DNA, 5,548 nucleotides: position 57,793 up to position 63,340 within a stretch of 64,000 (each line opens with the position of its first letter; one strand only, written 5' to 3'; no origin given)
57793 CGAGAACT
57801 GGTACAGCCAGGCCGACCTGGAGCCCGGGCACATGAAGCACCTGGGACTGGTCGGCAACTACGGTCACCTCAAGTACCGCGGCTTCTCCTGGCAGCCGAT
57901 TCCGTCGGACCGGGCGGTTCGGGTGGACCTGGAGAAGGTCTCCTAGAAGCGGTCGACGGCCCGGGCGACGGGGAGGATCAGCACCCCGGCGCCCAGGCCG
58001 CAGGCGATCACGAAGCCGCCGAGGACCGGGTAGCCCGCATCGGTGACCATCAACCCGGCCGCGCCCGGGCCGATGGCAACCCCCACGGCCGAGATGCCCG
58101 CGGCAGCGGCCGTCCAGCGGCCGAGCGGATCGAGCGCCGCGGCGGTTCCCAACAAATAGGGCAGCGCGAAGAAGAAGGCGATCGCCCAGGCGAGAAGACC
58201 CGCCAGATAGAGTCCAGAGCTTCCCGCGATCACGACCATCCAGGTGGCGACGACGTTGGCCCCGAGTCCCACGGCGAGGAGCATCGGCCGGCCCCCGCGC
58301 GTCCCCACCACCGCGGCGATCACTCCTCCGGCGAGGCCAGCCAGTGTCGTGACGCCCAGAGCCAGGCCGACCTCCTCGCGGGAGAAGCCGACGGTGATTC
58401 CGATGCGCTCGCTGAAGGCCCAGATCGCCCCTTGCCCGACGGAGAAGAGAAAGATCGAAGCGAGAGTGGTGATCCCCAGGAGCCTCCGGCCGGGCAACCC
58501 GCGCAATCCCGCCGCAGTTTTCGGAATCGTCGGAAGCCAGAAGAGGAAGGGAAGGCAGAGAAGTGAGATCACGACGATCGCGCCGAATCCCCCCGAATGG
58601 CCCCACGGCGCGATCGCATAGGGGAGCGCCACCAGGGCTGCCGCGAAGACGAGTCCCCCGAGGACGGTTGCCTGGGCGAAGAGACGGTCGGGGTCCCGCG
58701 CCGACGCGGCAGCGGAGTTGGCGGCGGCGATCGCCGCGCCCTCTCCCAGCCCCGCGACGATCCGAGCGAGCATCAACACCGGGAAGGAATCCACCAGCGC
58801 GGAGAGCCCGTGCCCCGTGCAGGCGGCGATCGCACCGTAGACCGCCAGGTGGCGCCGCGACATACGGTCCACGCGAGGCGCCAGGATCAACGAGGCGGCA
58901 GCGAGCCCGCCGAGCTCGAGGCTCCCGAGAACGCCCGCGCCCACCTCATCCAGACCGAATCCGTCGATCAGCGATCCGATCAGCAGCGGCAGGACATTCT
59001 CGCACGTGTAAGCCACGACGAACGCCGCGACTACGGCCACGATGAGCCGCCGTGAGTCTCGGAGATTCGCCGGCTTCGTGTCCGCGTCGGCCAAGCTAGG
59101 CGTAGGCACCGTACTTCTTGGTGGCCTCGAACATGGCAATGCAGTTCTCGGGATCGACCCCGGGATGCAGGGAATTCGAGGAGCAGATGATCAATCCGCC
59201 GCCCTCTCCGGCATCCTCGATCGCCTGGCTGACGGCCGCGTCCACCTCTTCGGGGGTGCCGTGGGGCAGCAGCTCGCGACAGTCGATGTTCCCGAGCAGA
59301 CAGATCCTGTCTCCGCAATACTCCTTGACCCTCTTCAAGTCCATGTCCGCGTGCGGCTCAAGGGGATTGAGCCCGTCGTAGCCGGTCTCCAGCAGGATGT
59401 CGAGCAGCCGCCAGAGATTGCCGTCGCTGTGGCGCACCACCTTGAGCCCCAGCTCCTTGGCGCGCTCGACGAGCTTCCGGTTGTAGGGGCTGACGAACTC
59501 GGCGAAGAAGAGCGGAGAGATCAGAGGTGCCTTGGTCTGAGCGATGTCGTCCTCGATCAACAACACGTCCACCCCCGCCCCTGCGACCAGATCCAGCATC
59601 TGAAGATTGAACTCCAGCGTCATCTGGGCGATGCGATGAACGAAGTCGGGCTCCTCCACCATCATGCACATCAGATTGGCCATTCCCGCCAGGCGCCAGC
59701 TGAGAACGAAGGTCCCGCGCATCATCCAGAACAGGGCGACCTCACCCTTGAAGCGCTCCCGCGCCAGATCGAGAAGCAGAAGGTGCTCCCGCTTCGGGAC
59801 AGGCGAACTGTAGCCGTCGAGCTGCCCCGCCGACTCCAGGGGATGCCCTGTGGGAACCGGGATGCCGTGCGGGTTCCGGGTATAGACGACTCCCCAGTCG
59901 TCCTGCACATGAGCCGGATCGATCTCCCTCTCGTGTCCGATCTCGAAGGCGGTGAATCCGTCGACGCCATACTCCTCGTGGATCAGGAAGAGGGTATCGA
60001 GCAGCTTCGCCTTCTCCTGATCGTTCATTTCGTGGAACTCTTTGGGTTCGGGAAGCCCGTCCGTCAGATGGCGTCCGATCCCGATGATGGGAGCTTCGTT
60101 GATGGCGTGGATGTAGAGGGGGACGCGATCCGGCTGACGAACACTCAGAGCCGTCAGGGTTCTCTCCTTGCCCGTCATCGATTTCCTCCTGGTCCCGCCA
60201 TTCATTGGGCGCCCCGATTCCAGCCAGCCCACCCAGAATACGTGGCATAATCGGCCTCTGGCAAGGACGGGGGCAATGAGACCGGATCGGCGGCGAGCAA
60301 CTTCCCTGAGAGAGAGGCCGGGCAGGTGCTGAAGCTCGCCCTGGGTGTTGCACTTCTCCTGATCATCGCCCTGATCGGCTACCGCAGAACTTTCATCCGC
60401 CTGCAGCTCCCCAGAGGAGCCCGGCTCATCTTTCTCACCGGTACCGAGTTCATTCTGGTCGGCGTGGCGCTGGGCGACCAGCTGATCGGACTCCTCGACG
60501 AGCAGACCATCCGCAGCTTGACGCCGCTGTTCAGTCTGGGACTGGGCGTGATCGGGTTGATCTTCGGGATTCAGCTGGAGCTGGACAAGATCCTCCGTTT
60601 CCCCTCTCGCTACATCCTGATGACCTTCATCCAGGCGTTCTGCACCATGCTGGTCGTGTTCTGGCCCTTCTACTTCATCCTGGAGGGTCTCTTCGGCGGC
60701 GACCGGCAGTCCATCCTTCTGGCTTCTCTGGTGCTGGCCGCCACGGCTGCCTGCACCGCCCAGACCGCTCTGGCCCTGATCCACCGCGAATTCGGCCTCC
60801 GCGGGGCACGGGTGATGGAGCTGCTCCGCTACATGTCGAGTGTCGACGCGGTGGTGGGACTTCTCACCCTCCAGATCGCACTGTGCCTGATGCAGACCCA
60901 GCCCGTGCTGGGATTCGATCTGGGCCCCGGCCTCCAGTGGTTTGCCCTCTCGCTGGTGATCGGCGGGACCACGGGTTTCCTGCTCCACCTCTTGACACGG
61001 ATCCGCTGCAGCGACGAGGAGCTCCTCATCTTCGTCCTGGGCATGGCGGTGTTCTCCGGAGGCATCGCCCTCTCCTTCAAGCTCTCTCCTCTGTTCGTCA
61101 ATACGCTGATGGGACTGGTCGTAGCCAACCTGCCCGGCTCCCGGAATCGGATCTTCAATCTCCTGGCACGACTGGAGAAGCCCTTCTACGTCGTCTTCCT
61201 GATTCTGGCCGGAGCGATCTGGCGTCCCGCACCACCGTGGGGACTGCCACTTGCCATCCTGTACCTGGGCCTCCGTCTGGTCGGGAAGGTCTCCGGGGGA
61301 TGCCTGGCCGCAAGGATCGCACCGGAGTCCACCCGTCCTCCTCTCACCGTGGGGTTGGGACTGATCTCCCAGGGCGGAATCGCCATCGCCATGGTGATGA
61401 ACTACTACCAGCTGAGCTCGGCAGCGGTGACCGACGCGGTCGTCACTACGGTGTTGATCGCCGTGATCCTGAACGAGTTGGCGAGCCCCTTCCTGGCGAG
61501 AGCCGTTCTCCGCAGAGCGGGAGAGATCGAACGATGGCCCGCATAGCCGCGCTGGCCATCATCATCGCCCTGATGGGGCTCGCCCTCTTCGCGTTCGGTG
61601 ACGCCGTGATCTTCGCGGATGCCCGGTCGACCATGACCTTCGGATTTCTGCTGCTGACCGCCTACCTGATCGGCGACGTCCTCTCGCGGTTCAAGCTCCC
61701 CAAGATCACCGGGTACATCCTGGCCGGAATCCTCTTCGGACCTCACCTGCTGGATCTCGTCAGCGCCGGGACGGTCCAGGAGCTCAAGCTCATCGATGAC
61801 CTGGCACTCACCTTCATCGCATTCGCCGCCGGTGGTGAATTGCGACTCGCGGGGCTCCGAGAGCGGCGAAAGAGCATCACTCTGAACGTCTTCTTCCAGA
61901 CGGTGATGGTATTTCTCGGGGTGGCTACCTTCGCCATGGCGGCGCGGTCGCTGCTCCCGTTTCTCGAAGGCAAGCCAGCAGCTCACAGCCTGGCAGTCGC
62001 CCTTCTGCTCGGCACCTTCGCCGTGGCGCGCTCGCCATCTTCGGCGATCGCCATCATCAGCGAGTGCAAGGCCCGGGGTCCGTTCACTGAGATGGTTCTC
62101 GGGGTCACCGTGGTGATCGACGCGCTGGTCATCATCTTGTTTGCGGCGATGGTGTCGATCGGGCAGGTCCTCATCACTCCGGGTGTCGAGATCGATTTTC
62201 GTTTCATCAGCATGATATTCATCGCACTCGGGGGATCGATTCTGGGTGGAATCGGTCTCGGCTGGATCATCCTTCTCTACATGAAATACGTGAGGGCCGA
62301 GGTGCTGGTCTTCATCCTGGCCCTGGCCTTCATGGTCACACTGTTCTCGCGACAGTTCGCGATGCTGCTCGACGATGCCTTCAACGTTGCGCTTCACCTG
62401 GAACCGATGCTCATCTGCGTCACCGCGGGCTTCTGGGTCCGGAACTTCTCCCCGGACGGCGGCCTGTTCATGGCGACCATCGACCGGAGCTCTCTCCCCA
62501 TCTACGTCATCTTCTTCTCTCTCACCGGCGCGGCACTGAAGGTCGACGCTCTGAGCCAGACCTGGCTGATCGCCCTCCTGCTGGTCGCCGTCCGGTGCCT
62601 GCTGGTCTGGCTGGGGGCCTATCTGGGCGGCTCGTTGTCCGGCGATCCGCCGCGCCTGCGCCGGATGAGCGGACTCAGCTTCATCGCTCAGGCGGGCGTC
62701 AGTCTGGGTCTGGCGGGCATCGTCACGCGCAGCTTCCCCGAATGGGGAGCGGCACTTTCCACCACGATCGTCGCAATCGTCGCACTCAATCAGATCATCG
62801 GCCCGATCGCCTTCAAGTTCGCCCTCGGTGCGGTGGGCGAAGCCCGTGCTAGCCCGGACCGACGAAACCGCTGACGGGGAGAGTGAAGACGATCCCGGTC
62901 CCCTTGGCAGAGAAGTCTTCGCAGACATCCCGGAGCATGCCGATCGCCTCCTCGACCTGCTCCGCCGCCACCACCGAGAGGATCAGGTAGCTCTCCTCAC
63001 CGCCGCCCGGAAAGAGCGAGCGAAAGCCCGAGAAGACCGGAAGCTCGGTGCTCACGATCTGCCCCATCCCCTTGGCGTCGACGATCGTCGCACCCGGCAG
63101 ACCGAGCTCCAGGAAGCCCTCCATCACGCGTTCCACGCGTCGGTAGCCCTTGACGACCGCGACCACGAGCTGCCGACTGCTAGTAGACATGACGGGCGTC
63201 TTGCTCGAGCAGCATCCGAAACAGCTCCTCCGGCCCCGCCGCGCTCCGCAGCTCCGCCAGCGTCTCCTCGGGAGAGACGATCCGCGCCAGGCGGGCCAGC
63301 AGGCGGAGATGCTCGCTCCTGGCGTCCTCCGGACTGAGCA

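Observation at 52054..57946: Tandem pair of leaderless, partner-less NarG/EbdA-type molybdoenzyme catalytic subunits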

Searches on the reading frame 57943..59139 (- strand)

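Call 22: search_protein_families(library=pfam, proteins=[window:57943-59139:-], max_evalue=0.001)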
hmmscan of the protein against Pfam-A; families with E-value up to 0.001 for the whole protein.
window:57943-59139:- (398 aa): 1 family
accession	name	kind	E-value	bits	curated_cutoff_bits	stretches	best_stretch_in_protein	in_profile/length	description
PF07690.21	MFS_1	-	8.1e-17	61.6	33.4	1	37-327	3-313/347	Major Facilitator Superfamily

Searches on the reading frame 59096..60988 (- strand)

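Call 22: search_protein_families(library=pfam, proteins=[window:59096-60988:-], max_evalue=0.001)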
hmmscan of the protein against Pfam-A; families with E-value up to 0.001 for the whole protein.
window:59096-60988:- (630 aa): 1 family
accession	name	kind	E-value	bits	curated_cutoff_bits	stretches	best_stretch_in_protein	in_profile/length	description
PF01208.23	URO-D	-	5.4e-33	114.9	23.9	1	365-626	81-346/346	Uroporphyrinogen decarboxylase (URO-D)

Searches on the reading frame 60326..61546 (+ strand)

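Call 22: search_protein_families(library=pfam, proteins=[window:60326-61546:+], max_evalue=0.001)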
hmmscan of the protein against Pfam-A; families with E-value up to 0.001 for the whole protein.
window:60326-61546:+ (406 aa): 1 family
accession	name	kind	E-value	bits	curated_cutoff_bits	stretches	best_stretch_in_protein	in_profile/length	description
PF00999.27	Na_H_Exchanger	-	2.3e-11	43.6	26.2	1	40-382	20-364/375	Sodium/hydrogen exchanger, transmembrane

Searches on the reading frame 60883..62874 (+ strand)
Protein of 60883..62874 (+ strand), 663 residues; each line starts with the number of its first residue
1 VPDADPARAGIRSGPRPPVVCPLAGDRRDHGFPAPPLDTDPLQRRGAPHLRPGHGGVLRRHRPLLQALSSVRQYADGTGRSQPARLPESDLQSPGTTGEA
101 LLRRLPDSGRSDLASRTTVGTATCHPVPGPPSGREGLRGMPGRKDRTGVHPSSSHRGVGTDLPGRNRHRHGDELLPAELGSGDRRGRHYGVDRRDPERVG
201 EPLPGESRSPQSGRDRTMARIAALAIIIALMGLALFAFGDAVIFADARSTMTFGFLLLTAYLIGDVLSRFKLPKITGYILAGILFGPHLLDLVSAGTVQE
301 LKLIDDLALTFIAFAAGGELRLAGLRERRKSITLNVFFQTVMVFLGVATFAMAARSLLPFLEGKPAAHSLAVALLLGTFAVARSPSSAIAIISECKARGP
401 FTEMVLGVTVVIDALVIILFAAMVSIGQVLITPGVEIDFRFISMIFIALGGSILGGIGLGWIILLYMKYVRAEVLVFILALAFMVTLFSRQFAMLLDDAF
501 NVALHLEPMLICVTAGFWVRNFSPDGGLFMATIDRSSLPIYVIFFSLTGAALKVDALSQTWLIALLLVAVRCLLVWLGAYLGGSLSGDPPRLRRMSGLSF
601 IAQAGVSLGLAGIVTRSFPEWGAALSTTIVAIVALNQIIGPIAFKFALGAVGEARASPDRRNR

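Call 23: search_protein_families(library=pfam, proteins=[window:60883-62874:+], max_evalue=0.001)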
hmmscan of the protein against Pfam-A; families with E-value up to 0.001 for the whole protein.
window:60883-62874:+ (663 aa): 1 family
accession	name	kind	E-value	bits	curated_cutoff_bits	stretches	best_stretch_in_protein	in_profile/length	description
PF00999.27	Na_H_Exchanger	-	1.3e-19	70.8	26.2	1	257-645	4-370/375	Sodium/hydrogen exchanger, transmembrane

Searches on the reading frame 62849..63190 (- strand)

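Call 23: search_protein_families(library=pfam, proteins=[window:62849-63190:-], max_evalue=0.001)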
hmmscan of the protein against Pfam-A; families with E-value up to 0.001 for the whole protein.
window:62849-63190:- (113 aa): 1 family
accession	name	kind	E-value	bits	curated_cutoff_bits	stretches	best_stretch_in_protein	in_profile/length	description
PF00543.27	P-II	-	1.8e-06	28.7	25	1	7-107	2-93/102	Nitrogen regulatory protein P-II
